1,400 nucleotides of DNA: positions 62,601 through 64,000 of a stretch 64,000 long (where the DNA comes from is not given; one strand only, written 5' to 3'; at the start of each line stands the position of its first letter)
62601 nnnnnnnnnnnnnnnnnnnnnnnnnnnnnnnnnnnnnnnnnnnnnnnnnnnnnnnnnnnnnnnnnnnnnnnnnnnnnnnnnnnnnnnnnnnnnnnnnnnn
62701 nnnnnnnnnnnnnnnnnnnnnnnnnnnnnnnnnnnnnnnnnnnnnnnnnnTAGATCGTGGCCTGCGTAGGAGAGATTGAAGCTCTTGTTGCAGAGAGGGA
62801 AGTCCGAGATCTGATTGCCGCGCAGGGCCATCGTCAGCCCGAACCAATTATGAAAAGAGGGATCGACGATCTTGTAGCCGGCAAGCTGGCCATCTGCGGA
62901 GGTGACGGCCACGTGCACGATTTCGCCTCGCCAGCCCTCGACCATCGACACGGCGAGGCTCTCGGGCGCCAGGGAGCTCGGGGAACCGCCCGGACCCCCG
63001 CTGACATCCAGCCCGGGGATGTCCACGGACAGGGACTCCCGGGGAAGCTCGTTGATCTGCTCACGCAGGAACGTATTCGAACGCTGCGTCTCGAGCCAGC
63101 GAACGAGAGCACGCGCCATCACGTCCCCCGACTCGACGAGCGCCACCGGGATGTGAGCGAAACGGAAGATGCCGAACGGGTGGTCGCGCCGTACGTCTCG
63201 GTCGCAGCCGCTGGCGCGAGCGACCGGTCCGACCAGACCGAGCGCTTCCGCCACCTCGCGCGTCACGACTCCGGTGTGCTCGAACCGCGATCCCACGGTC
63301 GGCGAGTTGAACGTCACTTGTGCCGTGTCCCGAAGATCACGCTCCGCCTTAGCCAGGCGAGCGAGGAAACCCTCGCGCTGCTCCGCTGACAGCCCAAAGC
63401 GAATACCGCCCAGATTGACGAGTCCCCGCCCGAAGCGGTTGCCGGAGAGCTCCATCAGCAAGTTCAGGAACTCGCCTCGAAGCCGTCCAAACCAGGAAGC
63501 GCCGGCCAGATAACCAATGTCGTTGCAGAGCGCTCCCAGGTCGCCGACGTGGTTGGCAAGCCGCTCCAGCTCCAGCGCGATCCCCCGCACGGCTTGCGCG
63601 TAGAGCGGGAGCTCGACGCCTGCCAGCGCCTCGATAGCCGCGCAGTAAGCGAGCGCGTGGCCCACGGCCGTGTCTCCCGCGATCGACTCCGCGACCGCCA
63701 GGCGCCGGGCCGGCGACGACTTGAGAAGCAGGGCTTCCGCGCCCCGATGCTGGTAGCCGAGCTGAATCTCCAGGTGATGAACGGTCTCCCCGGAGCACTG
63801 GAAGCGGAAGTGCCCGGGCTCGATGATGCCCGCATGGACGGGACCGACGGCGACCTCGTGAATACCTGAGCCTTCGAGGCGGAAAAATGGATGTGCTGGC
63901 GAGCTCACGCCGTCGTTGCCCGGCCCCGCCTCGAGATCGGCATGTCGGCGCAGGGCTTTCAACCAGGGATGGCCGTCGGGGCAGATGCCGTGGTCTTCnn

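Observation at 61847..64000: Ehr-type (hydrogenase-like but probably Ni-free) energy-converting module with fused ferredoxin-small subunit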

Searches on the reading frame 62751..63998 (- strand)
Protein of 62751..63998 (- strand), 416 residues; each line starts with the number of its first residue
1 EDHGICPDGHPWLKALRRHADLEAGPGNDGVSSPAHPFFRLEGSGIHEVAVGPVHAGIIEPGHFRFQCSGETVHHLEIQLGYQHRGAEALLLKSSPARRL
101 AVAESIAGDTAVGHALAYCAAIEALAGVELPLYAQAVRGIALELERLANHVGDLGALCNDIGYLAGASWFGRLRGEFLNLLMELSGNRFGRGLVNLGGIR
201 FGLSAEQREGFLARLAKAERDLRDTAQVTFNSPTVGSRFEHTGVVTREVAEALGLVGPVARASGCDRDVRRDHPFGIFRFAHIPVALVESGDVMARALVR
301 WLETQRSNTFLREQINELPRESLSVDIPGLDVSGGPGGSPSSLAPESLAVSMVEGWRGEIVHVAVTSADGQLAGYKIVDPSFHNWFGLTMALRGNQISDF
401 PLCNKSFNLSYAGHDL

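Call 5: search_protein_families(library=pfam, proteins=[window:62751-63998:-], max_evalue=0.01)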
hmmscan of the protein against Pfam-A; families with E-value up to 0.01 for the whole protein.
window:62751-63998:- (416 aa): 2 families
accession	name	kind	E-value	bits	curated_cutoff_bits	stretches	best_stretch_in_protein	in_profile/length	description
PF00346.24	Complex1_49kDa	-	6.4e-34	117.7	24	2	160-326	1-167/271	Respiratory-chain NADH dehydrogenase, 49 Kd subunit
PF00374.24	NiFeSe_Hases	-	6.7e-05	22.5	25.8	0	85-151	1-67/508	Nickel-dependent hydrogenase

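Call 6: search_protein_families(library=ncbifam, proteins=[window:62751-63998:-], max_evalue=0.01)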
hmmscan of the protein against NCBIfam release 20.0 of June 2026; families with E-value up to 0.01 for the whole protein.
window:62751-63998:- (416 aa): 12 families
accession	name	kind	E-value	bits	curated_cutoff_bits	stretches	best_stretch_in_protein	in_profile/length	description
NF004739.1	PRK06075.1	equivalog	6.2e-52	176.6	360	2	48-323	2-277/384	NADH-quinone oxidoreductase subunit D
TIGR01962.1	NuoD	equivalog_domain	1e-39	136.5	459.35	1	51-326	7-282/386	NADH dehydrogenase (quinone) subunit D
NF040602.1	F420_dehyd_FpoD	exception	1.5e-35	122.9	600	1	49-400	10-356/372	F420H2 dehydrogenase subunit FpoD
NF008974.0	PRK12322.1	equivalog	4.5e-34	118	522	1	50-400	10-350/366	NADH-quinone oxidoreductase subunit D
NF009808.0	PRK13292.1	equivalog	1.3e-32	112.6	1156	1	35-320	396-681/791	NADH-quinone oxidoreductase subunit B/C/D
NF008728.0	PRK11742.1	equivalog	1.1e-22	80.2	840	1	51-326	219-494/598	NADH-quinone oxidoreductase subunit C/D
NF005649.0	PRK07415.1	equivalog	1.8e-22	80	583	1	51-320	15-285/394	NAD(P)H-quinone oxidoreductase subunit H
NF007778.0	PRK10467.1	equivalog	0.00021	19.7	969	1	60-151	14-105/567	hydrogenase 2 large subunit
TIGR03295.1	frhA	equivalog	0.00026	20.1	392.5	0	85-150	41-106/412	coenzyme F420 hydrogenase subunit alpha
NF045518.1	H2_NiFeSe_large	exception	0.0011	17.8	780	1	80-151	33-104/485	NiFeSe hydrogenase large subunit HysA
NF007550.0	PRK10170.1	equivalog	0.0024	16.4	1101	1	77-147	46-116/597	Ni/Fe-hydrogenase large subunit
NF033181.1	NiFeSe_hydrog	equivalog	0.0035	16.3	600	0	79-150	32-103/507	nickel-dependent hydrogenase large subunit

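Call 8: find_homologous_proteins(query=window:62751-63998:-)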
Query window:62751-63998:- (416 aa): 8000 proteins with E <= 0.001 among 8000 candidates; the best 120 are listed.
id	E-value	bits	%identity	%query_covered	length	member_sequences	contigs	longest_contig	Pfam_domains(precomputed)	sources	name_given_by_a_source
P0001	2.5e-268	908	97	100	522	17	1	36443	PF00346.25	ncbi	-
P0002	5.8e-241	818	87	100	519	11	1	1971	PF00346.25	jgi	jgi:Ni,Fe-hydrogenase III large subunit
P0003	3.5e-240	816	88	100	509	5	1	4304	PF00346.25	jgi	jgi:Ni,Fe-hydrogenase III large subunit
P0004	2.2e-239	813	87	100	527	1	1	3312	PF00346.25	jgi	jgi:Ni,Fe-hydrogenase III large subunit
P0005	2.9e-239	813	88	100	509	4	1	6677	PF00329.26,PF00346.25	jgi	jgi:Ni,Fe-hydrogenase III large subunit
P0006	5.3e-236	802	87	100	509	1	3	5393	PF00346.25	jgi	jgi:Ni,Fe-hydrogenase III large subunit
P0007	1.9e-235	800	86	100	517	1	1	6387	PF00346.25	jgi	jgi:Ni,Fe-hydrogenase III large subunit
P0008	7.6e-235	798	86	100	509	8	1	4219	PF00346.25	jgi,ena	-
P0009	8.8e-232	788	84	100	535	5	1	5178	PF00346.25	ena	-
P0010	5.1e-230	782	85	100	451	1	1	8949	PF00374.25,PF00346.25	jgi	jgi:Ni,Fe-hydrogenase III large subunit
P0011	4.8e-229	779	85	100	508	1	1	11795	PF00346.25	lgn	-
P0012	2.8e-228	776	84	100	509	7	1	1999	PF00346.25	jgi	jgi:Ni,Fe-hydrogenase III large subunit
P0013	5.1e-227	772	83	100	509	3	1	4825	PF00329.26,PF00346.25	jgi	jgi:Ni,Fe-hydrogenase III large subunit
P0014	3.7e-222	756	81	100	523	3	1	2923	PF00346.25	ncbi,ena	-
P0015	5.7e-222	756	82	100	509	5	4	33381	PF00346.25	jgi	jgi:Ni,Fe-hydrogenase III large subunit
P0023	3.4e-219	746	81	100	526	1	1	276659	PF00346.25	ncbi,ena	-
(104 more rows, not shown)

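Call 9: find_encoding_contigs(protein=P0001, flank=10000, max_places=3)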
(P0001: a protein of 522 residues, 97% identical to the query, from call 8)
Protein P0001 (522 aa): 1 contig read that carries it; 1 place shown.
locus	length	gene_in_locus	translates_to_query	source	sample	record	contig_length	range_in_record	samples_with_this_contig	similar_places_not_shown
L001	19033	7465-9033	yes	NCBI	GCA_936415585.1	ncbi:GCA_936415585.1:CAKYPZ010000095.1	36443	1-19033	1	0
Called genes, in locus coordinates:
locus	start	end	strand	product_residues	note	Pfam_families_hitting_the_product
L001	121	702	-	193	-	PF12728:HTH_17, PF00359:PTS_EIIA_2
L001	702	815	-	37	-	-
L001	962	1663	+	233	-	PF12728:HTH_17, PF00359:PTS_EIIA_2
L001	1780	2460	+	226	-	PF12728:HTH_17, PF13384:HTH_23 (faint), PF00359:PTS_EIIA_2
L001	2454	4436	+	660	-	PF00361:Proton_antipo_M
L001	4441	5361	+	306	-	PF00146:NADHdh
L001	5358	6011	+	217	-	-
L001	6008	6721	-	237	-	-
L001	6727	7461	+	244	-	PF00361:Proton_antipo_M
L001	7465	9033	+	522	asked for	PF00346:Complex1_49kDa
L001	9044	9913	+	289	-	PF12838:Fer4_7 (faint), PF00037:Fer4 (faint), PF12797:Fer4_2 (faint), PF13237:Fer4_10 (weak), PF13484:Fer4_16 (faint), PF01058:Oxidored_q6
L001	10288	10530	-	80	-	-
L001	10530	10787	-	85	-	-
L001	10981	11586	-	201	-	PF12804:NTP_transf_3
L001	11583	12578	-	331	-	PF02625:XdhC_CoxI, PF13478:XdhC_C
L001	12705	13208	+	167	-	PF00111:Fer2, PF13085:Fer2_3, PF01799:Fer2_2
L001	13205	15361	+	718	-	PF20256:MoCoBD_2, PF01315:Ald_Xan_dh_C (weak), PF02738:MoCoBD_1, PF20256:MoCoBD_2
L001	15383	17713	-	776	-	PF01315:Ald_Xan_dh_C, PF02738:MoCoBD_1, PF20256:MoCoBD_2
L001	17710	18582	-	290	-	PF00941:FAD_binding_5, PF03450:CO_deh_flav_C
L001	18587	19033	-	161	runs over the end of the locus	PF00111:Fer2, PF01799:Fer2_2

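Call 10: find_encoding_contigs(protein=P0023, flank=10000, max_places=3)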
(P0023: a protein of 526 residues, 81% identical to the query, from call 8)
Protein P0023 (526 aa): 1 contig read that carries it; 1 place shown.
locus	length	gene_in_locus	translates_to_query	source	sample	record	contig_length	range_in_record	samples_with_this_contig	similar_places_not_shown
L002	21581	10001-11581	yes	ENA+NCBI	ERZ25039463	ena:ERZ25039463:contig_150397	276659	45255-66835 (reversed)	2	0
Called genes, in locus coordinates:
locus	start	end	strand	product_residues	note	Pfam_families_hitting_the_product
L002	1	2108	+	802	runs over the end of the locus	PF09364:XFP_N, PF03894:XFP, PF09363:XFP_C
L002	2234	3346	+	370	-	PF00871:Acetate_kinase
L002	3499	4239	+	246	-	PF12728:HTH_17, PF00359:PTS_EIIA_2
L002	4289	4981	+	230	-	PF12728:HTH_17, PF00359:PTS_EIIA_2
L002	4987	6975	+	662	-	PF00361:Proton_antipo_M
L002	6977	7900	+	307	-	PF00146:NADHdh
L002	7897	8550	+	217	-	-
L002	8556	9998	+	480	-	PF00361:Proton_antipo_M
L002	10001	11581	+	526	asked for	PF00346:Complex1_49kDa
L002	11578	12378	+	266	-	PF13187:Fer4_9 (faint), PF12837:Fer4_6 (faint), PF01058:Oxidored_q6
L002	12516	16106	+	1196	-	PF01855:POR_N, PF17147:PFOR_II, PF01558:POR, PF10371:EKR, PF00037:Fer4 (weak), PF12837:Fer4_6, PF12838:Fer4_7, PF02775:TPP_enzyme_C, +6 more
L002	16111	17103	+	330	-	PF01180:DHO_dh, PF01207:Dus (faint)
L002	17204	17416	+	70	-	-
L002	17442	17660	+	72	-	-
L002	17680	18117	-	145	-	-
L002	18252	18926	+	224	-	-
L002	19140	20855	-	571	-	PF03109:ABC1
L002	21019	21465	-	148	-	PF00582:Usp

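Call 11: search_solved_structures(query=P0001, max_evalue=0.001, show_alignments=3)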
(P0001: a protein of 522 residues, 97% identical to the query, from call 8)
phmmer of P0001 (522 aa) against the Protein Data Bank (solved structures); distinct sequences matched with E-value up to 0.001: 55.
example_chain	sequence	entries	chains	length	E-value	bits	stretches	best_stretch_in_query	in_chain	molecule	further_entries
7z0s_E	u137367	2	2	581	6.2e-42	147.5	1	88-518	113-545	Formate hydrogenlyase subunit 5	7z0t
6cfw_L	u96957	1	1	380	2.5e-38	135.6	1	155-509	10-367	Membrane-bound hydrogenase subunit alpha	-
2fug_4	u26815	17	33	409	5e-28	101.6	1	155-424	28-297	NADH-quinone oxidoreductase chain 4 | NADH-QUINONE OXIDOREDUCTASE SUBUNIT 4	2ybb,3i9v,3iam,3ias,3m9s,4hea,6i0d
7q5y_B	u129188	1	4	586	3.2e-24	89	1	158-441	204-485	NADH-quinone oxidoreductase subunit C/D 2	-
8ba0_D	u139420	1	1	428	6e-21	78.2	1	158-432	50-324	Complex I-49kD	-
8b9z_D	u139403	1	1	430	6e-21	78.2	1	158-432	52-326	Complex I-49kD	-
8esw_S2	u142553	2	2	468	7.6e-21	77.9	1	158-431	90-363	Complex I-49kD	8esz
6hum_H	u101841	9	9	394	2.5e-18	69.6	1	157-426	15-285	NAD(P)H-quinone oxidoreductase subunit H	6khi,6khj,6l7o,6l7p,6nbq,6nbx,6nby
8bpx_D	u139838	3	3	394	2.7e-18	69.5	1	158-432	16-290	NADH dehydrogenase [ubiquinone] iron-sulfur protein 2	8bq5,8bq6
7ar7_D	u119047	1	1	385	2.7e-18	69.4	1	158-432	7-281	NADH dehydrogenase [ubiquinone] iron-sulfur protein 2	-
7aqr_D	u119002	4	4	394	2.7e-18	69.4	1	158-432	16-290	NADH dehydrogenase subunit 7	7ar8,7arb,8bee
6h8k_C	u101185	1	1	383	5.8e-18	68.4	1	158-431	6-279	NUCM protein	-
6gcs_C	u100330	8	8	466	7.7e-18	67.9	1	157-431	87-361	49-KDA PROTEIN (NUCM) | Subunit NUCM of NADH:Ubiquinone Oxidoreductase (Complex I) | NUCM protein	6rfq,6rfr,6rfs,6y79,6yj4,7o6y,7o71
9f5x_E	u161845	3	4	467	7.9e-18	67.9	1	158-426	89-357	NADH:ubiquinone oxidoreductase 49 kD subunit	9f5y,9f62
5lnk_4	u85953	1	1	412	1.1e-17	67.4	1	158-432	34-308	Mitochondrial complex I, 49 kDa subunit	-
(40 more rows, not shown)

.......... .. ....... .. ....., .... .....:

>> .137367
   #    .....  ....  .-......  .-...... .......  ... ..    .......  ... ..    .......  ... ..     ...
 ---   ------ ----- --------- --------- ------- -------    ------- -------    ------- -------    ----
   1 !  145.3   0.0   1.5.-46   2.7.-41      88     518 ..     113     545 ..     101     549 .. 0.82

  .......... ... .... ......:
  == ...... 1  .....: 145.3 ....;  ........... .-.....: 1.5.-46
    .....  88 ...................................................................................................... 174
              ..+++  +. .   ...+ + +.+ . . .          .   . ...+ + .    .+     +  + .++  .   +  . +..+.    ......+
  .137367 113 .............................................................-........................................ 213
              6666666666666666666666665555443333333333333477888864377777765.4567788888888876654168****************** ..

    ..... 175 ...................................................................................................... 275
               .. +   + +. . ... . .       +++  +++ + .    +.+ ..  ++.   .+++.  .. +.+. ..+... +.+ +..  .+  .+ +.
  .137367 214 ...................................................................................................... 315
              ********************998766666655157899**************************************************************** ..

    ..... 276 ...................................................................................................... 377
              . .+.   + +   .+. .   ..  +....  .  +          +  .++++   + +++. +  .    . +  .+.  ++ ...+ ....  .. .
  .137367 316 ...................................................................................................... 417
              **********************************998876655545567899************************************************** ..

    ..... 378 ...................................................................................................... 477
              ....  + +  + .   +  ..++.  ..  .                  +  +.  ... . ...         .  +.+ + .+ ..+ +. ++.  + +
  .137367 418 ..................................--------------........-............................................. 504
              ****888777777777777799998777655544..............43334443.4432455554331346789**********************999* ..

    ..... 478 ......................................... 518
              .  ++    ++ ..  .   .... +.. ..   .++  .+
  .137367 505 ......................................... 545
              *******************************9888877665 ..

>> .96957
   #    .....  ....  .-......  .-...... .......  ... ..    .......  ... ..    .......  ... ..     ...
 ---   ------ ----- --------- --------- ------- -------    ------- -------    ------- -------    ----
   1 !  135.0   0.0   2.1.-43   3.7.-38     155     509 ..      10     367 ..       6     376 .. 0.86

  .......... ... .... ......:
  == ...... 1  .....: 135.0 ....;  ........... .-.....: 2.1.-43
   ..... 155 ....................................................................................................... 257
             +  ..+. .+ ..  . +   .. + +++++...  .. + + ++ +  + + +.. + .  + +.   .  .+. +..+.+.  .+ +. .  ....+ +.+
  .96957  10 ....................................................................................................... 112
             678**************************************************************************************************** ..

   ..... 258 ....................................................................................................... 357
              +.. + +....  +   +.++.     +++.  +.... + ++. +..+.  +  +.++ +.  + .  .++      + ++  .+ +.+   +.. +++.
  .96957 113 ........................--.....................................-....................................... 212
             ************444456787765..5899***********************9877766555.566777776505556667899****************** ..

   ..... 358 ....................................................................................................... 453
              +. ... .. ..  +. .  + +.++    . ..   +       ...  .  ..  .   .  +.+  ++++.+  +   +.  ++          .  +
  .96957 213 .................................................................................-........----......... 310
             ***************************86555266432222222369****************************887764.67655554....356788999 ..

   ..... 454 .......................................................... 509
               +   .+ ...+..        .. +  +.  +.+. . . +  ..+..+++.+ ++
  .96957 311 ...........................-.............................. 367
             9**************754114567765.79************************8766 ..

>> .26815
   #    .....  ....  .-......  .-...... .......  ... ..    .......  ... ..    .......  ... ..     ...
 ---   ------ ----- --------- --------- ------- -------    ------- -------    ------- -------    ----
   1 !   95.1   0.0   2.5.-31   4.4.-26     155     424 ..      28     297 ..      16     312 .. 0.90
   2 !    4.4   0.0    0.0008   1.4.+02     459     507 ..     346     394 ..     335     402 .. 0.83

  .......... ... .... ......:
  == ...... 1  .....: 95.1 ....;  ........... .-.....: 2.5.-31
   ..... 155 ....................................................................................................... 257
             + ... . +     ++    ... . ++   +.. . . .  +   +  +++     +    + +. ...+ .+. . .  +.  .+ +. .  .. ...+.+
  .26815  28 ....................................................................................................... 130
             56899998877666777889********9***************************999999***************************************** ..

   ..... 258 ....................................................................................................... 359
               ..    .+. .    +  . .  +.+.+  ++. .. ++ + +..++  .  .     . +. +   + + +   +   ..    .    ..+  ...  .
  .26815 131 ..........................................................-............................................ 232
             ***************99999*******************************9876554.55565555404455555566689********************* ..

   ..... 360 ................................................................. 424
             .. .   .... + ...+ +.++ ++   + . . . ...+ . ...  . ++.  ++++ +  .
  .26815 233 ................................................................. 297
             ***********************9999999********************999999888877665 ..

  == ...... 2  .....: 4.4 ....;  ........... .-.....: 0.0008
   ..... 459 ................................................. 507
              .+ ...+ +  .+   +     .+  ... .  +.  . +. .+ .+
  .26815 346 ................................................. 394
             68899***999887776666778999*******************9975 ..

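Call 26: find_related_loci(query=P0001, collection=genome_contigs, flank=10000)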
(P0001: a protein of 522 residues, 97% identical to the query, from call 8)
Query P0001 (522 aa) in genome_contigs; peptide patterns used: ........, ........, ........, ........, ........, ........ (x = any residue, [..] = any of these).
600 stretches matched a pattern (row limit reached: there are more); 578 encode a relative of the query (tblastn E <= 1e-3); the best 80 are kept; 80 distinct loci.
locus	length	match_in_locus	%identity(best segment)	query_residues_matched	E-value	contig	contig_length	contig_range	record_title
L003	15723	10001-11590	82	6-522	0e+0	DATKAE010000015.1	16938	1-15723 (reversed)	MAG TPA_asm: Thermoanaerobaculia bacterium isolate SMAG_U15197 k141_2851670, whole genome shotgun sequence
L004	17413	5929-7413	72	9-522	0e+0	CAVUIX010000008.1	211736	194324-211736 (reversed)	MAG: uncultured Acidobacteriota bacterium isolate MFD02199.bin.2.111 genome assembly, contig: contig_18593, whole genome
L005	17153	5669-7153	72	9-522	0e+0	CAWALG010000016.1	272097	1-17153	MAG: uncultured Acidobacteriota bacterium isolate MFD02199.bin.2.50 genome assembly, contig: contig_24914, whole genome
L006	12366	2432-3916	72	9-522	0e+0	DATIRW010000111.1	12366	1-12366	MAG TPA_asm: Thermoanaerobaculia bacterium isolate SMAG_U15913 k141_863483, whole genome shotgun sequence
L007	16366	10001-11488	67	13-522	0e+0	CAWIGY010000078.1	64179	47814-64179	MAG: uncultured delta proteobacterium isolate MFD03726.bin.2.96 genome assembly, contig: contig_48595, whole genome shot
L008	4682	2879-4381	67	9-522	0e+0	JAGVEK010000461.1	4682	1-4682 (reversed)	MAG: Candidatus Zixiibacteriota bacterium isolate DeMMO2_37 c_000000116331, whole genome shotgun sequence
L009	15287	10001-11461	67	9-522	0e+0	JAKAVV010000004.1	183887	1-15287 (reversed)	MAG: bacterium isolate YP4.bin17 NODE_71_length_183887_cov_7.799015, whole genome shotgun sequence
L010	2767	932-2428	62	10-522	0e+0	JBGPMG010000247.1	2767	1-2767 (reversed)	MAG: Candidatus Eisenbacteria bacterium isolate OBJ_0618_7090110_243 k141_8388953_length_2767_cov_9.0152, whole genome s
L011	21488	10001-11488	62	13-522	0e+0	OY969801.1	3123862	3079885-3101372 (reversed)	MAG: Candidatus Eisenbacteria bacterium isolate MFD10007.bin.c.4 genome assembly, chromosome: 1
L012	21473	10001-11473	63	11-522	0e+0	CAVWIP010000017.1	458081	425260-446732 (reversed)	MAG: uncultured delta proteobacterium isolate MFD02138.bin.2.6 genome assembly, contig: contig_8249, whole genome shotgu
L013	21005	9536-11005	61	30-522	0e+0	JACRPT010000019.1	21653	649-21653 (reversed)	MAG: Candidatus Eisenbacteria bacterium isolate NC_groundwater_1994_Pr3_S-0.65um_72_3 SR2-18-Sp65_coassembly_scaffold_31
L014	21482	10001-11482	62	11-522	0e+0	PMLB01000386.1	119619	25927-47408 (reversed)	MAG: Myxococcales bacterium isolate fen_1121 73.20120600_E1D.21_contig_679, whole genome shotgun sequence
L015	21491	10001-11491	62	10-522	0e+0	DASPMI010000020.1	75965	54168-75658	MAG TPA_asm: Anaeromyxobacter sp. isolate SMAG_U12088 k141_425519, whole genome shotgun sequence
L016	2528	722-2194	60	9-522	0e+0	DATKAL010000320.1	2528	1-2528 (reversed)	MAG TPA_asm: Anaeromyxobacter sp. isolate SMAG_U15204 k141_3389053, whole genome shotgun sequence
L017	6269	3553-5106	60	10-522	0e+0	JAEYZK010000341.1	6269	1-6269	MAG: Proteobacteria bacterium isolate OH_CBlB_90 k127_3312849, whole genome shotgun sequence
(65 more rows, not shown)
